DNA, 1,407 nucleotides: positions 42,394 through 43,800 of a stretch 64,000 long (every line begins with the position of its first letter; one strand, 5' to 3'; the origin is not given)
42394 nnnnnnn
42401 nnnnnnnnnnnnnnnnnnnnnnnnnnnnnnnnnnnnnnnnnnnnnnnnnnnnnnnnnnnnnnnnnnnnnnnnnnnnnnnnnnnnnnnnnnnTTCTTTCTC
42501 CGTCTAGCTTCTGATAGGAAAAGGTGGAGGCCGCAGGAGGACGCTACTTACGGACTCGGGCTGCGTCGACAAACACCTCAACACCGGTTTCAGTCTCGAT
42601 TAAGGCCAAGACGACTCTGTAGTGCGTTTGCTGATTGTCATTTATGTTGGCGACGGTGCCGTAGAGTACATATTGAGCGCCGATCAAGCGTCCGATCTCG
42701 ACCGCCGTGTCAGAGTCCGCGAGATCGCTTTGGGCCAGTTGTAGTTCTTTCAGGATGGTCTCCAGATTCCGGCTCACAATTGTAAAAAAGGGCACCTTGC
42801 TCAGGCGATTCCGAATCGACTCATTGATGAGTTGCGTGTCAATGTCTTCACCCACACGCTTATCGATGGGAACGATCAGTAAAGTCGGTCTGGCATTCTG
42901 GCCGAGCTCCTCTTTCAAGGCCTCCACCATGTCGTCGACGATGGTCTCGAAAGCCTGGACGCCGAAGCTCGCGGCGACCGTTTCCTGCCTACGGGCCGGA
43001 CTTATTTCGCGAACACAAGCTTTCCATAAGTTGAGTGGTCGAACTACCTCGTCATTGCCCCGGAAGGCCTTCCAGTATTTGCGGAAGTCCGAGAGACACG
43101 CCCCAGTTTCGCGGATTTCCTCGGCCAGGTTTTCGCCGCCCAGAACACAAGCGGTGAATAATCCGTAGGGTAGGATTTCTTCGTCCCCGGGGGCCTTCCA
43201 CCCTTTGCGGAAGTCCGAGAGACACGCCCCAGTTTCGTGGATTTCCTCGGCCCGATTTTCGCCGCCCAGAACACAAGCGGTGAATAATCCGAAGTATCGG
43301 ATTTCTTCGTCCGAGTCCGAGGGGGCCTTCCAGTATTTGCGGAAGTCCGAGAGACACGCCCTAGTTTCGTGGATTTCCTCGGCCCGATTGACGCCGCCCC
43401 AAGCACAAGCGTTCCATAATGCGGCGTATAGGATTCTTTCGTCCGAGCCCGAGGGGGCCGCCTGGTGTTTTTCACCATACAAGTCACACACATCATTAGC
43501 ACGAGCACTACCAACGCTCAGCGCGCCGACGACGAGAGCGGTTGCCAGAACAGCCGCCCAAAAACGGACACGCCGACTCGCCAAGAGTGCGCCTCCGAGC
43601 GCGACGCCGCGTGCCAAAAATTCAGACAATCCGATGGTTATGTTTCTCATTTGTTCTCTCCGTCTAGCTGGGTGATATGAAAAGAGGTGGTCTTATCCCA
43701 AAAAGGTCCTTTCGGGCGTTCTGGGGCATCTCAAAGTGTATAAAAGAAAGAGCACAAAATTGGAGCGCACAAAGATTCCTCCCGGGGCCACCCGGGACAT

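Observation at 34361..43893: Tandem array of eight LpoB/FlgO-fold paralogs with exchangeable central cassettes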

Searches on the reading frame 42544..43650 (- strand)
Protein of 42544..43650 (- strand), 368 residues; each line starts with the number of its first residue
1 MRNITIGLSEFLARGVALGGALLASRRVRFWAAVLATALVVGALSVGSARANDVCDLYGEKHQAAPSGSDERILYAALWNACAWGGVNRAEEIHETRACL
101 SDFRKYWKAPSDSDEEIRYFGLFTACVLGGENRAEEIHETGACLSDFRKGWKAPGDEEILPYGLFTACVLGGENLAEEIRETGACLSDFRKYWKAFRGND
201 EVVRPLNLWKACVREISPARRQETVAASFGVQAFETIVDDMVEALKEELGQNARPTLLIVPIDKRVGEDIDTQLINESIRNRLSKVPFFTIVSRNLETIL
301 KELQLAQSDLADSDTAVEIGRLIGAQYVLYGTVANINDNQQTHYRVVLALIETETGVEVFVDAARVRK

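Call 3: search_protein_families(library=pfam, proteins=[window:42544-43650:-], max_evalue=1)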
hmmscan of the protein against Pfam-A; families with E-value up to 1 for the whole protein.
window:42544-43650:- (368 aa): 5 families
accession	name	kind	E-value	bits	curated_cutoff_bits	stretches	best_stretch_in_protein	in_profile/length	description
PF13036.11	LpoB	-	1.3e-18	67.7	22.3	1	233-363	5-144/147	Peptidoglycan-synthase activator LpoB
PF03783.19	CsgG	-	4.3e-06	26.6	20.8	1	280-342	45-107/210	Curli production assembly/transport component CsgG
PF16539.10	FlgT_M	-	0.015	16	31.2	1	275-340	37-104/158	Flagellar assembly protein T, middle domain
PF16105.10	DUF4823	-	0.037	14.4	25.9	1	300-367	43-113/141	Domain of unknown function (DUF4823)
PF01413.25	C4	-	0.19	12.5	27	0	172-192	35-55/110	C-terminal tandem repeated domain in type 4 procollagen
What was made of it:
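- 42544..43650 (-): m8: leader, four-unit type A two-Cys cassette (43000-43497) and LpoB domain (42547-42978). Ala-x-Ala type cleavage site, no lipobox. PF13036 at 67.7 bits (call 3).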

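Call 4: search_protein_families(library=ncbifam, proteins=[window:42544-43650:-], max_evalue=1)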
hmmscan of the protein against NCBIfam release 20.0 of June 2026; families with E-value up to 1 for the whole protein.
window:42544-43650:- (368 aa): 1 family
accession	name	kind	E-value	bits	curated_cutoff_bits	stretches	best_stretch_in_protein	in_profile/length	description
TIGR02722.1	lp_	equivalog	5.4e-20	72.2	110.55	1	211-368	16-189/189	penicillin-binding protein activator LpoB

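Call 10: find_related_loci(query=window:42544-43650:-, collection=genome_contigs, flank=10000)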
Query window:42544-43650:- (368 aa) in genome_contigs; peptide patterns used: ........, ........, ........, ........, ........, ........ (x = any residue, [..] = any of these).
42 stretches matched a pattern, but none encodes a relative of the query by tblastn (E <= 1e-3).

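Call 11: find_homologous_proteins(query=window:42544-43650:-, max_evalue=0.001)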
Query window:42544-43650:- (368 aa): 5 proteins with E <= 0.001 among 8000 candidates.
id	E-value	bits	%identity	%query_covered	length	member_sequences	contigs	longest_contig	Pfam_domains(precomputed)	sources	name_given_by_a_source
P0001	2.7e-243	824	100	100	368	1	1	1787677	PF13036.12,PF03783.21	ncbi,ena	-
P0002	8.1e-156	537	69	100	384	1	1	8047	PF13036.12,PF03783.21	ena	-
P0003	2.3e-73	265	48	93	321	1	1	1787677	PF13036.12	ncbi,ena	-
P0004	6.0e-70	254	53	57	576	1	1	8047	PF13036.12,PF03783.21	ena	-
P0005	2.2e-23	101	56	26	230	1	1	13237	-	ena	-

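Call 12: find_encoding_contigs(protein=P0001, flank=1000, max_places=3)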
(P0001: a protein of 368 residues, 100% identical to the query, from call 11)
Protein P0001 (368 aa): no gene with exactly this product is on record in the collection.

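Call 13: find_encoding_contigs(protein=P0005, flank=10000, max_places=3)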
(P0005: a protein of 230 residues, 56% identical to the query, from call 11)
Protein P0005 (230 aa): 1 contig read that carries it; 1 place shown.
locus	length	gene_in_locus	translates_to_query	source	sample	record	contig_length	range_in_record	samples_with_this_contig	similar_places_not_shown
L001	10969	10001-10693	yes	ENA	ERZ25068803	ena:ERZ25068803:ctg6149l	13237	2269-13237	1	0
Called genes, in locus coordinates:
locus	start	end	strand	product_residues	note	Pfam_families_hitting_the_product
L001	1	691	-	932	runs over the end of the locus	PF04851:ResIII, PF27159:HI_1054_N, PF27365:HI_1054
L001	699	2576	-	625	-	PF12564:TypeIII_RM_meth, PF01555:N6_N4_Mtase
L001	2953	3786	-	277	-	-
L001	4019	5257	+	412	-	PF00120:Gln-synt_C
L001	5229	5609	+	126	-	PF00120:Gln-synt_C (weak)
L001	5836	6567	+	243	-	-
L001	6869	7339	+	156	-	-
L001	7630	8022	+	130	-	-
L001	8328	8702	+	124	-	-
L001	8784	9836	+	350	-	PF13036:LpoB, PF03783:CsgG (weak)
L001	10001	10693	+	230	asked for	-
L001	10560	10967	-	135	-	?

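Call 15: find_encoding_contigs(protein=P0002, flank=10000, max_places=3)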
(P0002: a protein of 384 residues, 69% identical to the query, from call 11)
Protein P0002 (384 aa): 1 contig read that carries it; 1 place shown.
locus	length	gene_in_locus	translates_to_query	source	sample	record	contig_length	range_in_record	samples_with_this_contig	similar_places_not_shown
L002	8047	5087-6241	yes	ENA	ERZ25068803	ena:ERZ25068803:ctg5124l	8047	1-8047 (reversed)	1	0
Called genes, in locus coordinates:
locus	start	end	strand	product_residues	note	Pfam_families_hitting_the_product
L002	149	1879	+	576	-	PF13036:LpoB, PF03783:CsgG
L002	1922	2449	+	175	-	-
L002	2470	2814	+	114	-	PF03783:CsgG, PF13036:LpoB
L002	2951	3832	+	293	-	PF13036:LpoB (weak)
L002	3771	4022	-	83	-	-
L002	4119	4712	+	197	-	-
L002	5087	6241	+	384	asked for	PF03783:CsgG (weak), PF13036:LpoB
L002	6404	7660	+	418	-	-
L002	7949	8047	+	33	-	?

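Call 52: predict_structure(alignment_id=A4)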
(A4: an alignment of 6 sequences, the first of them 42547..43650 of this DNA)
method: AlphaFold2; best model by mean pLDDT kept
length: 368 residues; sequences in the alignment: 6
mean_pLDDT: 61.1   pTM: 0.49
mean pLDDT of the five models: 61.1, 60.9, 57.9, 57.7, 57.1
residues with pLDDT >= 90: 29; 70-90: 115; 50-70: 88; < 50: 136
segments of 3 or more residues with pLDDT < 50: 1-51, 198-200, 219-232, 248-250, 262-276, 302-310, 334-345, 350-368
pLDDT, mean of each block of 10 residues (from residue 1): 33 43 45 38 30 71 86 87 72 80 88 90 87 81 89 86 89 81 85 65 67 59 39 56 55 52 41 48 56 50 45 54 51 48 49 34 25
secondary structure, 60 per line:
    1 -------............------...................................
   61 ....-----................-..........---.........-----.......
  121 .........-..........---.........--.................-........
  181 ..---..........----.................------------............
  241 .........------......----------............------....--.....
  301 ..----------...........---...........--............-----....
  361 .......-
elements in order: H8-19 H26-64 H70-85 H87-96 H100-108 H114-129 H131-140 H144-152 H155-171 H173-182 H186-195 H200-216 H231-249 E256-261 H272-283 E290-293 H296-302 H313-323 E327-337 E340-351 H357-367
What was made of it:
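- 42544..43650 (-): AlphaFold model: cassette pLDDT 70-90, all helical (call 52).
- Three helices per unit at pLDDT 70-90 (call 52).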

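Call 57: fold_search(model_id=the predicted structure, library=pdb)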
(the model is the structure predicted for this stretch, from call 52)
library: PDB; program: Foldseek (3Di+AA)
matches with E <= 10: 321; with E <= 0.001: 0
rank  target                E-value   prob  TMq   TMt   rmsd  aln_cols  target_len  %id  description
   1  4q6z_A                3.6e-02  0.99  0.20  0.44   6.0       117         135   26  LpoB C-terminal domain from Escherichia coli (released 2014-05-14)
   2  7udn_B                1.7e-01  0.21  0.13  0.17  26.6       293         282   17  Crystal structure of designed helical repeat protein RPB_PLP1_R6 in alternative conformation 2 (released 2023-03-22)
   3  5n6l_B                1.7e-01  0.09  0.14  0.12  23.5       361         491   12  Structure of the membrane integral lipoprotein N-acyltransferase Lnt C387A mutant from E. coli (released 2017-07-12)
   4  6wa9_B                2.6e-01  0.08  0.10  0.10  16.2       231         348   11  Structure of the Chlamydia pneumoniae CdsV and CdsO protein complex (released 2020-09-30)
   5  3mae_A                3.7e-01  0.12  0.11  0.15  14.9       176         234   14  CRYSTAL STRUCTURE OF PROBABLE DIHYDROLIPOAMIDE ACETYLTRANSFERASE FROM LISTERIA MONOCYTOGENES 4b F2365 (released 2010-04-07)
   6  4h8s_C                3.9e-01  0.04  0.09  0.09  38.6       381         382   12  Crystal structure of human APPL2BARPH domain (released 2012-10-17)
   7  6nzd_F                4.1e-01  0.25  0.15  0.22  19.4       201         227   12  Cryo-EM Structure of the Lysosomal Folliculin Complex (FLCN-FNIP2-RagA-RagC-Ragulator) (released 2019-11-06)
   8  9cs6_Z                5.1e-01  0.04  0.11  0.09  20.8       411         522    8  TRiC-ADP-S5 state is a conformation when TRiC incubated in 1 mM ADP (released 2025-01-22)
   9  9a5h_B                5.3e-01  0.06  0.07  0.06  16.1       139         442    8  Integrative model of DLDH1-ODP2 by crosslinking MS and deep learning (released 2024-09-18)
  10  6krd_z                5.3e-01  0.04  0.12  0.09  19.9       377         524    8  TRiC at 0.05 mM ADP-AlFx, Conformation 4, 0.05-C4 (released 2019-09-18)
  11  5cwf_D                5.6e-01  0.28  0.17  0.27  10.7       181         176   16  Crystal structure of de novo designed helical repeat protein DHR8 (released 2015-12-16)
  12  2i9d_A                5.6e-01  0.05  0.08  0.12  14.9       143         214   10  chloramphenicol acetyltransferase (released 2006-10-17)
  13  4h8s_B                5.6e-01  0.03  0.09  0.09  38.3       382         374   12  Crystal structure of human APPL2BARPH domain (released 2012-10-17)
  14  4v94_B                5.6e-01  0.03  0.12  0.09  19.7       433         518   11  Molecular architecture of the eukaryotic chaperonin TRiC/CCT derived by a combination of chemical crosslinking and mas (released 2014-07-09)
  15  6vj2_C                6.5e-01  0.04  0.10  0.12  19.0       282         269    8  3.10 Angstrom Resolution Crystal Structure of Foldase Protein (PrsA) from Lactococcus lactis (released 2020-02-05)
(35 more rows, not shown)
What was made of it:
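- Foldseek top hit is the E. coli LpoB C-terminal domain 4q6z_A, probability 0.99 (call 57).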

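Call 70: find_encoding_contigs(protein=P0008, flank=500, max_places=4)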
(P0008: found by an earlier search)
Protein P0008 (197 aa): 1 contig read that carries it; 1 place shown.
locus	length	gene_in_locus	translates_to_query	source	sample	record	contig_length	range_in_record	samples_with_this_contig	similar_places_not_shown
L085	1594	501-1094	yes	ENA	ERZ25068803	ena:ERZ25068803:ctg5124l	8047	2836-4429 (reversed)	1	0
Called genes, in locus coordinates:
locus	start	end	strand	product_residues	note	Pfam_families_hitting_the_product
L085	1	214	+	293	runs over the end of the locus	PF13036:LpoB (weak)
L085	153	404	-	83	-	-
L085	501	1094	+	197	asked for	-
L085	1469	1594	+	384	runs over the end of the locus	PF03783:CsgG (weak), PF13036:LpoB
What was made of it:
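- Tried and rejected: The window's own contig was not readable (calls 12, 70).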

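Call 72: predict_structure(alignment_id=A5)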
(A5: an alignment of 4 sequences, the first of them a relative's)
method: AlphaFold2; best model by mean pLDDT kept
length: 418 residues; sequences in the alignment: 4
mean_pLDDT: 35.8   pTM: 0.28
mean pLDDT of the five models: 35.8, 33.8, 32.4, 32.3, 31.9
residues with pLDDT >= 90: 0; 70-90: 0; 50-70: 44; < 50: 374
segments of 3 or more residues with pLDDT < 50: 1-307, 317-352, 358-363, 374-387, 410-418
pLDDT, mean of each block of 10 residues (from residue 1): 29 28 33 36 31 31 39 33 25 22 21 28 31 32 33 35 38 38 38 45 32 24 26 28 27 31 36 35 35 35 48 52 38 31 32 51 51 43 45 62 56 39
secondary structure, 60 per line:
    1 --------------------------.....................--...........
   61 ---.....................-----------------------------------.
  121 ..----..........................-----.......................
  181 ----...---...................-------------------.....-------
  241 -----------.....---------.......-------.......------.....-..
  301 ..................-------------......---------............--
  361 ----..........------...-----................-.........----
elements in order: H27-47 H50-60 H64-84 H127-152 H158-180 H191-209 E229-233 E252-256 E266-272 E280-286 E293-297 H299-318 E332-337 E347-358 E365-374 H389-404 H406-414
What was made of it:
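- On LPP20 / FlgP family (for the downstream gene dn): The fold could not be tested because the model has pLDDT 35.8 (call 72).
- Tried and rejected: The dn structure prediction failed (pLDDT 35.8; call 72), so the LPP20/PEGA fold could not be tested.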

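Call 79: search_protein_families(library=padloc, proteins=[window:42544-43650:-], max_evalue=0.01)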
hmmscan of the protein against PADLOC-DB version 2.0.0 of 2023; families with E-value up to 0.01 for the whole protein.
window:42544-43650:- (368 aa): 0 families

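Call 80: search_protein_families(library=phrogs, proteins=[window:42544-43650:-], max_evalue=0.01)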
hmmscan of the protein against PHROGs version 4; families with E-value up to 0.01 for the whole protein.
window:42544-43650:- (368 aa): 0 families

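Call 92: fold_search(model_id=the predicted structure, library=viral)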
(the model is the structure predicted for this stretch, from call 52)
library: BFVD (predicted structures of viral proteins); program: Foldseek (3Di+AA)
matches with E <= 10: 281; with E <= 0.001: 0
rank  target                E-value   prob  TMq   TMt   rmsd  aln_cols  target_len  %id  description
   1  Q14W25                1.5e-01  0.20  0.14  0.18  30.8       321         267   10  ORF81 [Ranid herpesvirus 2]
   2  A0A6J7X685            2.2e-01  0.33  0.14  0.26   9.0       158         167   11  Crossover junction endodeoxyribonuclease, RusA-like [uncultured Caudovirales phage]
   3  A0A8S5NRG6            3.0e-01  0.51  0.17  0.41   8.0       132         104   13  Uncharacterized protein [Podoviridae sp. ctdDI2]
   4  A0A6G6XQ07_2          4.2e-01  0.04  0.09  0.06  18.8       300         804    7  (no name in the UniProt tables at hand)
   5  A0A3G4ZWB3            4.7e-01  0.10  0.11  0.18  16.8       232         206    9  Thioredoxin domain-containing protein [Faunusvirus sp.]
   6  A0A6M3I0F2            5.7e-01  0.23  0.13  0.34  11.1       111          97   13  (no name in the UniProt tables at hand)
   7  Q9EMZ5                6.0e-01  0.05  0.12  0.07  18.6       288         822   10  RNA polymerase-associated transcription-specificity factor RAP94 [Amsacta moorei entomopoxvirus]
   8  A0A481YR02            6.0e-01  0.05  0.13  0.06  25.4       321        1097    7  Uncharacterized protein [Pithovirus LCDPAC02]
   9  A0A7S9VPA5            7.8e-01  0.09  0.14  0.14  27.5       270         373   11  Polyprotein (Fragment) [Rabbit hemorrhagic disease virus 2]
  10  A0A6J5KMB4            7.8e-01  0.05  0.10  0.10  29.0       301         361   10  Uncharacterized protein [uncultured Caudovirales phage]
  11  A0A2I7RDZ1            8.2e-01  0.08  0.15  0.18  22.8       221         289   10  (no name in the UniProt tables at hand)
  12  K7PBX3                8.2e-01  0.04  0.10  0.12  24.4       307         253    8  Membrane protein ORF81 [Cyprinid herpesvirus 1]
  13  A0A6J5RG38            8.6e-01  0.11  0.13  0.26  13.1       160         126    8  Uncharacterized protein [uncultured Caudovirales phage]
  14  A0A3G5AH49            8.6e-01  0.10  0.12  0.17  13.1       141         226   10  Uncharacterized protein [Sylvanvirus sp.]
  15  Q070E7                8.6e-01  0.03  0.09  0.08  18.7       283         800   14  RNA polymerase-associated transcription-specificity factor RAP94 [Nile crocodilepox virus (isolate Crocodylus niloticus/Zimbabwe/Ume/2001)]
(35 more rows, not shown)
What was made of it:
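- Tried and rejected: Foldseek of the m8 model against BFVD gave nothing (call 92).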

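Call 96: search_solved_structures(query=A5, max_evalue=10)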
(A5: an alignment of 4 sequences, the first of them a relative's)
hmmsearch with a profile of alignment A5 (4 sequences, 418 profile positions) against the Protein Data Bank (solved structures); distinct sequences matched with E-value up to 10: 1.
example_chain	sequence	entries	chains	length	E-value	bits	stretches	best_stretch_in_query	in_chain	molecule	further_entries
7ar9_l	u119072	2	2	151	0.013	17.6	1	190-238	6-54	ASHI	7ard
